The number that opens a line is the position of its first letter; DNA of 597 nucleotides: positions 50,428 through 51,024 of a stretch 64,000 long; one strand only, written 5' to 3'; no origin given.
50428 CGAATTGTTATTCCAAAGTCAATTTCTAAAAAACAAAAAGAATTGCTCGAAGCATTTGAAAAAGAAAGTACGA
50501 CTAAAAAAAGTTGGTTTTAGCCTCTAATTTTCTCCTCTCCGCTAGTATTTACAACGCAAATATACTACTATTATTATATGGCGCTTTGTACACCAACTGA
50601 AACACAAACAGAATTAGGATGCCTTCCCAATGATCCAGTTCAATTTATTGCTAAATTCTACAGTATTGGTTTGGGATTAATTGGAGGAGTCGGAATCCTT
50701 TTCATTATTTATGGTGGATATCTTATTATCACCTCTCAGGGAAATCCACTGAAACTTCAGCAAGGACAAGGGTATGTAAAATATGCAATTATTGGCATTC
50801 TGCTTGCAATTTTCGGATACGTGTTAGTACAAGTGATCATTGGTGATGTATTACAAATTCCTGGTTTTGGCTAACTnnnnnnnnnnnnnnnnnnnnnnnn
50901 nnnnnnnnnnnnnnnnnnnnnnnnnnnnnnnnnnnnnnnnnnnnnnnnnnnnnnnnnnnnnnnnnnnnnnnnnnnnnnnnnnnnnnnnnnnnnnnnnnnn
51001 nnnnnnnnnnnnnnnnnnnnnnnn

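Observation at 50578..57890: Candidate non-canonical pilus/T4SS-like or attachment module: pilin-like protein, giant VirB6-like membrane protein and Hsp100 ATPase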

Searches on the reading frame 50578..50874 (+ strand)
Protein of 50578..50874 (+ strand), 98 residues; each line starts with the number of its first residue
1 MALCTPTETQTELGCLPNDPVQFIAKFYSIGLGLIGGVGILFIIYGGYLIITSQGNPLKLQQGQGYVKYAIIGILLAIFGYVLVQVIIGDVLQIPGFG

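Call 3: search_protein_families(library=pfam, proteins=[window:50578-50874:+], max_evalue=0.1)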
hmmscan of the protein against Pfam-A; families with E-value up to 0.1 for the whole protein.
window:50578-50874:+ (98 aa): 1 family
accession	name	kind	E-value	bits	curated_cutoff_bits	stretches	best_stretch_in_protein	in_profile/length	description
PF18895.5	T4SS_pilin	-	3.4e-06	27.5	26.6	1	21-87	6-71/71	Type IV secretion system pilin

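Call 4: search_protein_families(library=ncbifam, proteins=[window:50578-50874:+], max_evalue=0.1)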
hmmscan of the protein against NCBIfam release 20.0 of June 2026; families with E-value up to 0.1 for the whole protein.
window:50578-50874:+ (98 aa): 2 families
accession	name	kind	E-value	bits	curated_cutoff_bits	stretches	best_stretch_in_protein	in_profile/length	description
NF045849.1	ICE_MMCAP2_0565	equivalog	5.2e-08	32.4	40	1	21-90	10-79/80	Mbov_0395 family pilin-like conjugal transfer protein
TIGR02210.1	rodA_shape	equivalog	0.0003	20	336.7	1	9-86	242-315/357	rod shape-determining protein RodA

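Call 110: search_protein_families(library=padloc, proteins=[window:50578-50874:+], max_evalue=0.001)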
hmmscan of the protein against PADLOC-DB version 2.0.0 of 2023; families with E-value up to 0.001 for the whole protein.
window:50578-50874:+ (98 aa): 0 families
